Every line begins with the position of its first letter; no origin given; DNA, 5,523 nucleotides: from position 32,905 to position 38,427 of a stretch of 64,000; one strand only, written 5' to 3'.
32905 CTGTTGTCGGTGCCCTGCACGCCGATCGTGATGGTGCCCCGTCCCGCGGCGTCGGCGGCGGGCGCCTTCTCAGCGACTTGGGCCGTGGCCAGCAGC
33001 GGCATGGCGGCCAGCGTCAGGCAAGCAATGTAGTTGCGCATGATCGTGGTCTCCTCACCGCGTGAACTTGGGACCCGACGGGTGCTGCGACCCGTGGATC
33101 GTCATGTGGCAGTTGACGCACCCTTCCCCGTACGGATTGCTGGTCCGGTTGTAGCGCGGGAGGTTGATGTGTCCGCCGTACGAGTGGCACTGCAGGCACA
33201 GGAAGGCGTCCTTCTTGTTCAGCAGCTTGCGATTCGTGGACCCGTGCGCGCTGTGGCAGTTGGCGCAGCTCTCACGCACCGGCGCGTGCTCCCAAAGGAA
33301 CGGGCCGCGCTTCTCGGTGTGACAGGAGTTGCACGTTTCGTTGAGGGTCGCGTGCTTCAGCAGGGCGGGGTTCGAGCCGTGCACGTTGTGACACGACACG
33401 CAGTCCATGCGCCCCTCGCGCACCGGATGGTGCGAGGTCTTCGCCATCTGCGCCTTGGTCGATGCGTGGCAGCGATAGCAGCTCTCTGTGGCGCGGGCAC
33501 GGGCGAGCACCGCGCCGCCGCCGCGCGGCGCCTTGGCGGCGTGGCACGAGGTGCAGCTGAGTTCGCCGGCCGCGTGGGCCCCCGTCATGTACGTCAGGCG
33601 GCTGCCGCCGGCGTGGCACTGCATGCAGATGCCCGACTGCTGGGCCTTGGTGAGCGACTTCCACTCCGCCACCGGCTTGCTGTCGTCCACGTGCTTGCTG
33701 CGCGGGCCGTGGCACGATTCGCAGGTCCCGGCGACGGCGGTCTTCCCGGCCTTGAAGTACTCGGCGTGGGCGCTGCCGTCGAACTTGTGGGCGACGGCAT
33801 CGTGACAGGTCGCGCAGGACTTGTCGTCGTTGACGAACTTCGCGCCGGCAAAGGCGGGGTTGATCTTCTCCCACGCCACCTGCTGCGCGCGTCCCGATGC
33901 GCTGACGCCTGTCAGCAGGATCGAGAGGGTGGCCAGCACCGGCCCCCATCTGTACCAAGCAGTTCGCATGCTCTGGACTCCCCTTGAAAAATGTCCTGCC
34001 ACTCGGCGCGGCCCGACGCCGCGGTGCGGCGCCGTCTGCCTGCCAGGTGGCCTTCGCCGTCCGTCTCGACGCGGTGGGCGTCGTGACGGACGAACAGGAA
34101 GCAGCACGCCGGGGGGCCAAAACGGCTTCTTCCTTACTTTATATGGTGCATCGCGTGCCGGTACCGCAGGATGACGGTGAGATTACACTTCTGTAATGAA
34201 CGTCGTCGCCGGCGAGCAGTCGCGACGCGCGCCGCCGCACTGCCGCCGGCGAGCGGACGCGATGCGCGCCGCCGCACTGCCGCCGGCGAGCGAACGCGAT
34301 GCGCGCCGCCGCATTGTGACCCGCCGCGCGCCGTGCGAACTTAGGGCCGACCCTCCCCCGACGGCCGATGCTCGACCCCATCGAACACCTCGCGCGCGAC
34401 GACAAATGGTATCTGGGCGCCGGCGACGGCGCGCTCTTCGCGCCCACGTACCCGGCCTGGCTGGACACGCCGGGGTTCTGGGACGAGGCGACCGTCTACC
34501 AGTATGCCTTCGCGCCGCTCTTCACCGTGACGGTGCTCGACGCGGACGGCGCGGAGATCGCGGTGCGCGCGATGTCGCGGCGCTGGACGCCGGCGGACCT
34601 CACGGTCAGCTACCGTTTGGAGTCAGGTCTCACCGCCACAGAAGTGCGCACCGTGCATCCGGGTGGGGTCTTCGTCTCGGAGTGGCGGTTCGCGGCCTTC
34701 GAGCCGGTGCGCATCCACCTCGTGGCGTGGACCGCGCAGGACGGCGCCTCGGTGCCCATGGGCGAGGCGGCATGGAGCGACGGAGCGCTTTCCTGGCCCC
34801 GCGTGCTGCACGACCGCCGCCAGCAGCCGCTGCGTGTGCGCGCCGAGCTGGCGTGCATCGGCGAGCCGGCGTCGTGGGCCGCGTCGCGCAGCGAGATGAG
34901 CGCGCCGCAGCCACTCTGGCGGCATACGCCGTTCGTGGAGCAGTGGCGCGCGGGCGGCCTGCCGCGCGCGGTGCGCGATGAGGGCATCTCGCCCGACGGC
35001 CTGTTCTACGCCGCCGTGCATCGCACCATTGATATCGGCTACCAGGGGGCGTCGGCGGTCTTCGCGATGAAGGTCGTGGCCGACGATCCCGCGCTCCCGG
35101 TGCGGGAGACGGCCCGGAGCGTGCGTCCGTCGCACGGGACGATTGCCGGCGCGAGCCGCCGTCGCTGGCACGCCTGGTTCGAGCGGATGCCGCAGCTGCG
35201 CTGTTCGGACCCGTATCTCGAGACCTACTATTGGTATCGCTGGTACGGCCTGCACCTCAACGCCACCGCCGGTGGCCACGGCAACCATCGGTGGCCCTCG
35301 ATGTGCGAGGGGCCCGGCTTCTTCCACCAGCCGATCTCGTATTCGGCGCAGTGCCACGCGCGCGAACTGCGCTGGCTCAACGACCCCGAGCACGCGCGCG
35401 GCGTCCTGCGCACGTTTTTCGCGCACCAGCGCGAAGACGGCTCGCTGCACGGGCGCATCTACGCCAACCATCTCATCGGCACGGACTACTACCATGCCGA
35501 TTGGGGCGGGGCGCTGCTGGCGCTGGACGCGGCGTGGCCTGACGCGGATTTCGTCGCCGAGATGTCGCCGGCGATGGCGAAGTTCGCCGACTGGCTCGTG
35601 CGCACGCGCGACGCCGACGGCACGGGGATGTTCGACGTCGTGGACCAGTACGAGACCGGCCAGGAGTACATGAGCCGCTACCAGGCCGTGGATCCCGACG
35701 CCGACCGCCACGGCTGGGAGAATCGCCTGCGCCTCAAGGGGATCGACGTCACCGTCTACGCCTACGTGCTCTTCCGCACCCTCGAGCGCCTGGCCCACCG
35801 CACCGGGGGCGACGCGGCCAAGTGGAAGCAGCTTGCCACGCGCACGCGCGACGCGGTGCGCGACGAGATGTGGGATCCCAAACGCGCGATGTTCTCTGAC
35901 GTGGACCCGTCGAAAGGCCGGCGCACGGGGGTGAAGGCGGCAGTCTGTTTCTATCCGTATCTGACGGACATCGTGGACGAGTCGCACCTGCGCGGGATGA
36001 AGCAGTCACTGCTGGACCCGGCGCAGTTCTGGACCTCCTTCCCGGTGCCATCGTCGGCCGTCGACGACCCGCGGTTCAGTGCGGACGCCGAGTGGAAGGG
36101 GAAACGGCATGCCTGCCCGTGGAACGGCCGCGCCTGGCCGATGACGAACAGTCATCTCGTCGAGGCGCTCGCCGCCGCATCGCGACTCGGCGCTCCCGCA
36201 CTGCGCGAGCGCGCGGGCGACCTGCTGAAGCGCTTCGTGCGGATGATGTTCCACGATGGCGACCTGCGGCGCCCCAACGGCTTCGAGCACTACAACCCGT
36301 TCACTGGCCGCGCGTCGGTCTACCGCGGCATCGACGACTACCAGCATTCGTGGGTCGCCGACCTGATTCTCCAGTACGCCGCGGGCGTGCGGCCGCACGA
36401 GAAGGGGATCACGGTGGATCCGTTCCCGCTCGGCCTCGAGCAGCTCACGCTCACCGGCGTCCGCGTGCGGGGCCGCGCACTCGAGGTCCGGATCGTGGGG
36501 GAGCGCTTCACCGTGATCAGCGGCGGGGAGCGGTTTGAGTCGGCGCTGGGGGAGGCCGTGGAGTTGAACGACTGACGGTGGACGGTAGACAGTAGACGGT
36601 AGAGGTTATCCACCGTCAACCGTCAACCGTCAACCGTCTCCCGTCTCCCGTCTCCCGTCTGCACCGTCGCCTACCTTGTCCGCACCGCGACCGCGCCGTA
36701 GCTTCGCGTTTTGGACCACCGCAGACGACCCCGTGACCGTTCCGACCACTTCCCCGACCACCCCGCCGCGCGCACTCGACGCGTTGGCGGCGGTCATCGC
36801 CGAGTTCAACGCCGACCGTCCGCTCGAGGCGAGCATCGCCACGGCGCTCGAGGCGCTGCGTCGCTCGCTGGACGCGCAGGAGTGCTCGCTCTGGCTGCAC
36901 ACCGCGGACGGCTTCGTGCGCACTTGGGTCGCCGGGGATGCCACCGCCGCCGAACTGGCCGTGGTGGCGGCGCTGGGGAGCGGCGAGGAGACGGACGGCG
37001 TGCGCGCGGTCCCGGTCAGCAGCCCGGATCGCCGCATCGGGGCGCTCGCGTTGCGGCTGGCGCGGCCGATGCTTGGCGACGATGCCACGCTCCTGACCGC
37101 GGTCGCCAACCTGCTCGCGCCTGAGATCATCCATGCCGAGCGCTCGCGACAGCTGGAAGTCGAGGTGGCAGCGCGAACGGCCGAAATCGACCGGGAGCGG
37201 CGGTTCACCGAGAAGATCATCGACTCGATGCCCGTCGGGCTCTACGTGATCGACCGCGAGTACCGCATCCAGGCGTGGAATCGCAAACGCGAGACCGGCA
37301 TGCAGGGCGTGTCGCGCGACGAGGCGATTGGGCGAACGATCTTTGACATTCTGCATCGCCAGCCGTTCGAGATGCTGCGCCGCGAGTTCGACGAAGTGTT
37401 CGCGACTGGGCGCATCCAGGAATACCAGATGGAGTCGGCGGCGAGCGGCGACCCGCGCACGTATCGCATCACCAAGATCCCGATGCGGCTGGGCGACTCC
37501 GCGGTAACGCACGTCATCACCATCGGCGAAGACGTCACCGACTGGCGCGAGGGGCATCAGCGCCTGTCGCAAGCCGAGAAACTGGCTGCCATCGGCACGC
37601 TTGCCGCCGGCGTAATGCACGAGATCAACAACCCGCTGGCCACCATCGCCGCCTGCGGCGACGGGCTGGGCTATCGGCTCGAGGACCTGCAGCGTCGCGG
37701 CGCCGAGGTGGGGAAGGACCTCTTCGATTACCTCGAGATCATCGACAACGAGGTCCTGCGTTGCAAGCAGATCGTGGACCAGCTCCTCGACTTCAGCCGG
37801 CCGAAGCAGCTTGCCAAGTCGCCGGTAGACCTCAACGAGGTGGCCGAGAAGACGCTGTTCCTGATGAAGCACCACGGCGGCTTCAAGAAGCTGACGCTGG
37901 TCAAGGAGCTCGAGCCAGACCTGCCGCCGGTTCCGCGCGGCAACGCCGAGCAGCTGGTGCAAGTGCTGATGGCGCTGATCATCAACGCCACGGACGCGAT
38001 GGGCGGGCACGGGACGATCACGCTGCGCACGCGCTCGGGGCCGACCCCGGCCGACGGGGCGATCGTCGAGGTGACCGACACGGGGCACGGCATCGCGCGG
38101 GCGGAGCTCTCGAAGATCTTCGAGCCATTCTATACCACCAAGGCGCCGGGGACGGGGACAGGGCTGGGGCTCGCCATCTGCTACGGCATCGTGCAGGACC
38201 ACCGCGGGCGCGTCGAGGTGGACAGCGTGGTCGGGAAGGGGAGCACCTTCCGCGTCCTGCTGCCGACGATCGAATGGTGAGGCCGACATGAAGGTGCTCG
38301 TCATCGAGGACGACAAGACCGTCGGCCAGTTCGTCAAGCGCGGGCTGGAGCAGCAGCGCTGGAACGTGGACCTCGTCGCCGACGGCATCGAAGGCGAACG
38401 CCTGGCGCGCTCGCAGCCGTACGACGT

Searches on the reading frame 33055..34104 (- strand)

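Call 86: search_protein_families(library=pfam, proteins=[window:33055-34104:-], max_evalue=0.001)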
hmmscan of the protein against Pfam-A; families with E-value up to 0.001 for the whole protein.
window:33055-34104:- (349 aa): 6 families
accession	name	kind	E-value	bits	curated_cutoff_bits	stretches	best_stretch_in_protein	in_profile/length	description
PF09699.15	Paired_CXXCH_1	-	9e-34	115.3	20.6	3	273-308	1-37/41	Doubled CXXCH motif (Paired_CXXCH_1)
PF14537.11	Cytochrom_c3_2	-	6.2e-12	46.3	25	1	177-263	2-79/79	Cytochrome c3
PF14522.11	Cytochrome_C7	-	5.9e-11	42.5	24.8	1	177-240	8-67/67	Cytochrome c7 and related cytochrome c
PF22678.1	Cytochrom_c_NrfB-like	-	1.2e-10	42.1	27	2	128-190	1-67/89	Cytochrome c-type protein NrfB-like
PF22113.1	Mtrc-MtrF_II-IV_dom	-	2.7e-06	27.5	30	0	85-169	72-168/176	Outer membrane cytochrome MtrC/MtrF-like, domains II/IV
PF13435.11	Cytochrome_C554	-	0.00052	21.3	20.8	0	257-333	1-83/84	Cytochrome c554 and c-prime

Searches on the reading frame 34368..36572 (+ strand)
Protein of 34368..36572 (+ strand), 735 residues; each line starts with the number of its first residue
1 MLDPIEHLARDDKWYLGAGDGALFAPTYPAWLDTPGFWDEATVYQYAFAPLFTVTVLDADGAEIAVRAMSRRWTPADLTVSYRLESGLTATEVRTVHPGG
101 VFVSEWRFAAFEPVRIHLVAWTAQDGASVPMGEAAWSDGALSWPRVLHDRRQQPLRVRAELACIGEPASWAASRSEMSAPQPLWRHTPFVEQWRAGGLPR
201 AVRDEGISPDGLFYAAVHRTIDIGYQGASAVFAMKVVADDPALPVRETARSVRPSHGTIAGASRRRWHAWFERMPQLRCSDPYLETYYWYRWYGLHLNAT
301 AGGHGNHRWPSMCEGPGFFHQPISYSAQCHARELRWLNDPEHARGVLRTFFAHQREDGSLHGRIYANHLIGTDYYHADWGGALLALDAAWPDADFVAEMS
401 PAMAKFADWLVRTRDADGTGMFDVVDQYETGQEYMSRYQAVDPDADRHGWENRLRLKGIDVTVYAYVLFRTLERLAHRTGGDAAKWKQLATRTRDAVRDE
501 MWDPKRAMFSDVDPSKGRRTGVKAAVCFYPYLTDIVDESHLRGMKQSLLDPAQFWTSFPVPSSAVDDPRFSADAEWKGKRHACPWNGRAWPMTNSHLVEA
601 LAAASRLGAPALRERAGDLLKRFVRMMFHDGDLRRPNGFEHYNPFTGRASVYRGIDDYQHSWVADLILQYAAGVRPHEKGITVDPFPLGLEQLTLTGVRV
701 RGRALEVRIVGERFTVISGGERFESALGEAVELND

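Call 13: search_protein_families(library=pfam, proteins=[window:34368-36572:+], max_evalue=0.01)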
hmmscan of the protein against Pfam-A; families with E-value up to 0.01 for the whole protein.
window:34368-36572:+ (735 aa): 2 families
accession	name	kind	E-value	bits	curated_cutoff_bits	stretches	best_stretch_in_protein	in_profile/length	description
PF22422.2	MGH1-like_GH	-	9.3e-45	154.2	27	1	323-661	5-356/356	Mannosylglycerate hydrolase MGH1-like glycoside hydrolase domain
PF01204.24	Trehalase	-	0.0042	16.4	21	1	478-551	326-401/512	Trehalase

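Call 14: search_protein_families(library=ncbifam, proteins=[window:34368-36572:+], max_evalue=0.01)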
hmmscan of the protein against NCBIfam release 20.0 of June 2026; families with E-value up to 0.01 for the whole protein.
window:34368-36572:+ (735 aa): 3 families
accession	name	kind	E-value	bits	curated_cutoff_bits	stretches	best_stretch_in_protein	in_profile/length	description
NF047898.1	GluglyHdase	equivalog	2.3e-10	39.8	550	1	469-670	259-440/442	glucosylglycerate hydrolase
NF007525.0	PRK10137.1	equivalog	6.7e-07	27.8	625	1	460-579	582-713/790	alpha-glucosidase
NF009773.0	PRK13270.1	subfamily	0.0023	16.5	512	1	432-532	325-426/549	alpha,alpha-trehalase TreF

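Call 17: find_encoding_contigs(protein=window:34368-36572:+, flank=3000, max_places=6)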
Protein window:34368-36572:+ (735 aa): 7 contigs read that carry it; 2 places shown.
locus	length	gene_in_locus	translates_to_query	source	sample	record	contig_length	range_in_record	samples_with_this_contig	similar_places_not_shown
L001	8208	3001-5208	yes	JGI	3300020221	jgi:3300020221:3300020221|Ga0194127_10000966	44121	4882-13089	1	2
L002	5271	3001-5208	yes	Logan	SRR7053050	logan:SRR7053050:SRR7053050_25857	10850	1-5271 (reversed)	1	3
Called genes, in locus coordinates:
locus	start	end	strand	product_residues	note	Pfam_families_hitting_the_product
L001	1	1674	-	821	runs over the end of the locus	PF11854:MtrB_PioB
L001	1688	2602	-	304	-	PF22113:Mtrc-MtrF_II-IV_dom (faint), PF22678:Cytochrom_c_NrfB-like (faint), PF14522:Cytochrome_C7 (faint), PF14537:Cytochrom_c3_2 (weak), PF09699:Paired_CXXCH_1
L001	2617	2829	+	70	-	-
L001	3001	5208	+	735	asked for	PF22422:MGH1-like_GH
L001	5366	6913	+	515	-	PF00989:PAS (weak), PF08448:PAS_4, PF00512:HisKA, PF02518:HATPase_c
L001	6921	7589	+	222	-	PF00072:Response_reg, PF00486:Trans_reg_C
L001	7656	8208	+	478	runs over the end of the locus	PF00672:HAMP, PF00512:HisKA, PF02518:HATPase_c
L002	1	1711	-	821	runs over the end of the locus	PF11854:MtrB_PioB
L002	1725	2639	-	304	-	PF22113:Mtrc-MtrF_II-IV_dom (faint), PF22678:Cytochrom_c_NrfB-like (faint), PF14522:Cytochrome_C7 (faint), PF14537:Cytochrom_c3_2 (weak), PF09699:Paired_CXXCH_1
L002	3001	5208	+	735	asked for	PF22422:MGH1-like_GH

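Call 40: find_homologous_proteins(query=window:34368-36572:+, max_evalue=1e-50)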
Query window:34368-36572:+ (735 aa): 1080 proteins with E <= 1e-50 among 8000 candidates; the best 120 are listed.
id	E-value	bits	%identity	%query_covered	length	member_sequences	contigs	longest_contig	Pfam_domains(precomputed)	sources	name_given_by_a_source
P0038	0.0e+0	1536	86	100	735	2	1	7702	PF22422.3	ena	-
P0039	0.0e+0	1508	85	100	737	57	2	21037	PF22422.3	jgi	jgi:hypothetical protein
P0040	0.0e+0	1495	85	100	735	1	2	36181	PF01204.25,PF22422.3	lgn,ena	-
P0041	0.0e+0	1484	85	100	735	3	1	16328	PF22422.3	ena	-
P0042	0.0e+0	1463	83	100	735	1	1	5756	PF22422.3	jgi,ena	-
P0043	0.0e+0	1460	83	100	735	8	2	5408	PF22422.3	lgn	-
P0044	0.0e+0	1459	83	100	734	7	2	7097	PF22422.3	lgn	-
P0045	0.0e+0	1456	81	100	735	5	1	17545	PF22422.3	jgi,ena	jgi:hypothetical protein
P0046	0.0e+0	1451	82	100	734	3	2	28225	PF22422.3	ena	-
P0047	0.0e+0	1450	81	100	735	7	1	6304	PF22422.3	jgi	jgi:hypothetical protein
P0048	0.0e+0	1449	81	100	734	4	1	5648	PF22422.3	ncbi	-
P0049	0.0e+0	1438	82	100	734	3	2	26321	PF22422.3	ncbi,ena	-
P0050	0.0e+0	1436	82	100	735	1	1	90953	PF22422.3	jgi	-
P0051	0.0e+0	1312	83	93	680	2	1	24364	PF22422.3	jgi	-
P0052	0.0e+0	1204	69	100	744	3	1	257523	PF22422.3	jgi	jgi:hypothetical protein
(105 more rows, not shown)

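Call 41: find_encoding_contigs(protein=P0050, flank=2500, max_places=2)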
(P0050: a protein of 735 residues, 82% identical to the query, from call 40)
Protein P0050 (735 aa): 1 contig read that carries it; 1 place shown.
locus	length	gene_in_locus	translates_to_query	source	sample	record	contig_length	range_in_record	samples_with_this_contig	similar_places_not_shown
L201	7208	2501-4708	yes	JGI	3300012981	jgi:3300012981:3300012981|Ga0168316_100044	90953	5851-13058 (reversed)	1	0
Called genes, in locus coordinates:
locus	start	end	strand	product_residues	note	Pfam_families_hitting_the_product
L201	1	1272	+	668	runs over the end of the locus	PF01578:Cytochrom_C_asm, PF16327:CcmF_C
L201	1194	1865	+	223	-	PF00578:AhpC-TSA, PF08534:Redoxin, PF13098:Thioredoxin_2 (weak), PF13905:Thioredoxin_8 (weak)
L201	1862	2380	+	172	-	PF03918:CcmH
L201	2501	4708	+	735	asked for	PF22422:MGH1-like_GH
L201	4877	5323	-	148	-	PF27746:Small_heat_shock_put, PF00011:HSP20, PF17886:ArsA_HSP20 (weak)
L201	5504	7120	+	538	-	PF00989:PAS (weak), PF08448:PAS_4, PF00512:HisKA, PF02518:HATPase_c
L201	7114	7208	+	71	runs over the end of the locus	PF02954:HTH_8, PF13384:HTH_23 (weak)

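Call 42: find_encoding_contigs(protein=P0040, flank=2500, max_places=2)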
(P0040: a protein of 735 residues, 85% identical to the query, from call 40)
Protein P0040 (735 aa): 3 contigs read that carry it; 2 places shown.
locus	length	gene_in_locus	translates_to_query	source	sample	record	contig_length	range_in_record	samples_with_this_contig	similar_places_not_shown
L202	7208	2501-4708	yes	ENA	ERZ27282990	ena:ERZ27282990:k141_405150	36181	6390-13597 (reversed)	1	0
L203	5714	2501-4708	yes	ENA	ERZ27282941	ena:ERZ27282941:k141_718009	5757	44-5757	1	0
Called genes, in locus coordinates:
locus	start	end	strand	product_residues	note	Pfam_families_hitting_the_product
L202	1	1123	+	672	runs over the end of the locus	PF01578:Cytochrom_C_asm, PF16327:CcmF_C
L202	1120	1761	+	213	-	PF00578:AhpC-TSA, PF08534:Redoxin, PF13098:Thioredoxin_2 (weak), PF13905:Thioredoxin_8 (weak)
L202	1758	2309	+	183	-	PF03918:CcmH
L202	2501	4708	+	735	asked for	PF22422:MGH1-like_GH, PF01204:Trehalase (weak)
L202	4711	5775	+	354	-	PF00005:ABC_tran, PF13304:AAA_21 (faint), PF08402:TOBE_2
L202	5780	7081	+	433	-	PF01547:SBP_bac_1, PF13416:SBP_bac_8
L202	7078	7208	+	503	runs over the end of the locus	PF00528:BPD_transp_1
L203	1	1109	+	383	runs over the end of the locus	?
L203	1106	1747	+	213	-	PF00578:AhpC-TSA, PF08534:Redoxin, PF13098:Thioredoxin_2 (weak), PF13905:Thioredoxin_8 (weak)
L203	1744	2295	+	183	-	PF03918:CcmH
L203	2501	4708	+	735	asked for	PF22422:MGH1-like_GH, PF01204:Trehalase (weak)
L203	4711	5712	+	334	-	?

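Call 43: find_encoding_contigs(protein=P0046, flank=2500, max_places=2)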
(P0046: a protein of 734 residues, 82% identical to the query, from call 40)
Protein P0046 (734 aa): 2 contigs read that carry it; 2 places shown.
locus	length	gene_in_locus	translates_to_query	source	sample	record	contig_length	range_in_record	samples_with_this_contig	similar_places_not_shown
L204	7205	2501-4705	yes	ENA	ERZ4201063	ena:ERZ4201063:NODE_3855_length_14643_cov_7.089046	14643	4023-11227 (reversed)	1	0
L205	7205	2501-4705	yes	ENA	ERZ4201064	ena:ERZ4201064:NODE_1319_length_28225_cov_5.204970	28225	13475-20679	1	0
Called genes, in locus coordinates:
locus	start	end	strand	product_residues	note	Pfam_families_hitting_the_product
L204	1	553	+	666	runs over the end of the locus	PF01578:Cytochrom_C_asm, PF16327:CcmF_C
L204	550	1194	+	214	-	PF00578:AhpC-TSA, PF08534:Redoxin, PF13098:Thioredoxin_2 (weak), PF13905:Thioredoxin_8 (weak)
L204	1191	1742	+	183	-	PF03918:CcmH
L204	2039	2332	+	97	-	-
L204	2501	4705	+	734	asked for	PF22422:MGH1-like_GH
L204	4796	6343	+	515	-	PF00989:PAS (weak), PF08448:PAS_4, PF00512:HisKA, PF02518:HATPase_c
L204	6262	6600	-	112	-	-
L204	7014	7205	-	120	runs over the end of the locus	-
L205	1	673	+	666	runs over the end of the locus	PF01578:Cytochrom_C_asm, PF16327:CcmF_C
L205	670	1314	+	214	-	PF00578:AhpC-TSA, PF08534:Redoxin, PF13098:Thioredoxin_2 (weak), PF13905:Thioredoxin_8 (weak)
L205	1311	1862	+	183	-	PF03918:CcmH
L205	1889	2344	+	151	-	-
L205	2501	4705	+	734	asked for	PF22422:MGH1-like_GH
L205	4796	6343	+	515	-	PF00989:PAS (weak), PF08448:PAS_4, PF00512:HisKA, PF02518:HATPase_c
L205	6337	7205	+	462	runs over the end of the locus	PF00072:Response_reg, PF00158:Sigma54_activat, PF01078:Mg_chelatase (faint), PF14532:Sigma54_activ_2, PF25601:AAA_lid_14, PF02954:HTH_8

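Call 44: find_encoding_contigs(protein=P0052, flank=2500, max_places=2)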
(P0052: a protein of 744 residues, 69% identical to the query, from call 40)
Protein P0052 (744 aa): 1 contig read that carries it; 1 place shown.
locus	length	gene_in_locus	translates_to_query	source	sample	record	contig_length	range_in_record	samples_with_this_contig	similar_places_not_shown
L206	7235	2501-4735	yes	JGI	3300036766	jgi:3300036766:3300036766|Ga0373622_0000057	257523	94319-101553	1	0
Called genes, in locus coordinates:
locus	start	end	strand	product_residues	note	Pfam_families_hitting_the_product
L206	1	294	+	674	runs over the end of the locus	PF01578:Cytochrom_C_asm, PF16327:CcmF_C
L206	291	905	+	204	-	PF00578:AhpC-TSA, PF08534:Redoxin, PF13098:Thioredoxin_2, PF13905:Thioredoxin_8 (weak)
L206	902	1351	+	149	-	PF03918:CcmH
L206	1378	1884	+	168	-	-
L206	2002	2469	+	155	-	PF00578:AhpC-TSA, PF08534:Redoxin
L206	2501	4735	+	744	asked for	PF22422:MGH1-like_GH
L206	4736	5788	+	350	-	PF00005:ABC_tran, PF02463:SMC_N (faint), PF13304:AAA_21 (faint), PF08402:TOBE_2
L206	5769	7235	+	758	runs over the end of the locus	PF01547:SBP_bac_1, PF00528:BPD_transp_1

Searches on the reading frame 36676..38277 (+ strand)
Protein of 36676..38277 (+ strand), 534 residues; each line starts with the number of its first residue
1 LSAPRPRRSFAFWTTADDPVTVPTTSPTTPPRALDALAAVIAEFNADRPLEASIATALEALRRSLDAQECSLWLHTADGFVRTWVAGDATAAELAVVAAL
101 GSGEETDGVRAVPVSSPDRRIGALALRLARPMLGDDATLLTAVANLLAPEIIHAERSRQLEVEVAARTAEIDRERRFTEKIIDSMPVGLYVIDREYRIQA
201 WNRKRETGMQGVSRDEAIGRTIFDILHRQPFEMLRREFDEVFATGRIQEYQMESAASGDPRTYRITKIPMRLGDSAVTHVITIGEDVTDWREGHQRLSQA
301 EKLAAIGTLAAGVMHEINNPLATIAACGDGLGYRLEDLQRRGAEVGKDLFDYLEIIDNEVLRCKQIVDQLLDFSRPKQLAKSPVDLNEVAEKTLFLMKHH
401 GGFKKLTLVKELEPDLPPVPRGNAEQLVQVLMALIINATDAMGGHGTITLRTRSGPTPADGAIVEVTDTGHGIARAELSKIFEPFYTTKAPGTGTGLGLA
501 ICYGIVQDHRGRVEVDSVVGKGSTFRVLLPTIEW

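Call 13: search_protein_families(library=pfam, proteins=[window:36676-38277:+], max_evalue=0.01)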
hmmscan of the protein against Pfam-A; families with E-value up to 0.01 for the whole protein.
window:36676-38277:+ (534 aa): 7 families
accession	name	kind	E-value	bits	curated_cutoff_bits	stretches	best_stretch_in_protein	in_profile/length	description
PF02518.31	HATPase_c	-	1.6e-24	86.9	26.4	1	423-531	2-109/111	Histidine kinase-, DNA gyrase B-, and HSP90-like ATPase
PF08448.16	PAS_4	-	1.2e-15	58.1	23.1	1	183-289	2-107/110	PAS fold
PF00512.31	HisKA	-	4.3e-11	43.1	26.9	1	307-377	3-64/66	His Kinase A (phospho-acceptor) domain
PF00989.32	PAS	-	3.8e-07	30.5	22.6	1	178-287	3-113/113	PAS fold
PF01590.32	GAF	-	0.00013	23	22.4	0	50-148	2-130/133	GAF domain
PF13426.13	PAS_9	-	0.00018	22.2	27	1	187-289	2-103/103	PAS domain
PF13596.12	PAS_10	-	0.0025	18.9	22.1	1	181-281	4-99/106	PAS domain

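Call 14: search_protein_families(library=ncbifam, proteins=[window:36676-38277:+], max_evalue=0.01)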
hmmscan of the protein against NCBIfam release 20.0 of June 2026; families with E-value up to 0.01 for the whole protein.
window:36676-38277:+ (534 aa): 81 families (the best 25 are shown)
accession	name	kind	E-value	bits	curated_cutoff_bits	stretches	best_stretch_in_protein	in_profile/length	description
NF008468.0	PRK11360.1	equivalog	1.6e-74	251.4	646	1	170-531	262-608/616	two-component system sensor histidine kinase AtoS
NF052574.1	HisKinEspCMyxo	equivalog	5.6e-58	196.8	1200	1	209-532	320-638/785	serine histidine kinase EspC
NF010411.0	PRK13837.1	equivalog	5.7e-53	180.1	647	1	270-531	414-675/828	two-component system VirA-like sensor kinase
NF038348.1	T2SS_HK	subfamily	2e-50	171.8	450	2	359-530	407-572/574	histidine kinase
NF007688.0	PRK10364.1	equivalog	2.7e-49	168.2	479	1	295-531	229-451/460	two-component system sensor histidine kinase ZraS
NF052573.1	HisKinEspAMyxo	equivalog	5.4e-48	163.6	1400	1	171-531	249-611/755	serine histidine kinase EspA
NF046020.1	HisKinCckABruc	equivalog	2.5e-47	161.3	1000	1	156-531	331-707/868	cell cycle histidine kinase CckA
NF046026.1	HisKinCckACaul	equivalog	2.1e-45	155.1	1000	1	167-531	173-532/678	cell cycle histidine kinase CckA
NF046044.1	PnpS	equivalog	5.4e-44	150.8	400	1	157-530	36-390/390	two-component system histidine kinase PnpS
NF010076.0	PRK13557.1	subfamily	3.2e-37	128.2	631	1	286-531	143-394/540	histidine kinase famiy protein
NF047497.1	HK_LIC_12097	equivalog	2.1e-35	122.1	500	1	171-531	6-366/367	LIC_12097 family sensor histidine kinase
TIGR02966.1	phoR_proteo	equivalog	2.4e-33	115.6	334.2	1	178-528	8-332/333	phosphate regulon sensor histidine kinase PhoR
NF033092.0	HK_WalK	equivalog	4e-31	108.2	725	1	159-530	241-593/594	cell wall metabolism sensor histidine kinase WalK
NF008302.0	PRK11091.1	equivalog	4.9e-30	104.4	838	1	154-529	130-503/779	aerobic respiration two-component sensor histidine kinase ArcB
NF053867.1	SprKinKinDBac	equivalog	6e-29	100.8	775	1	298-531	278-497/500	sporulation kinase KinD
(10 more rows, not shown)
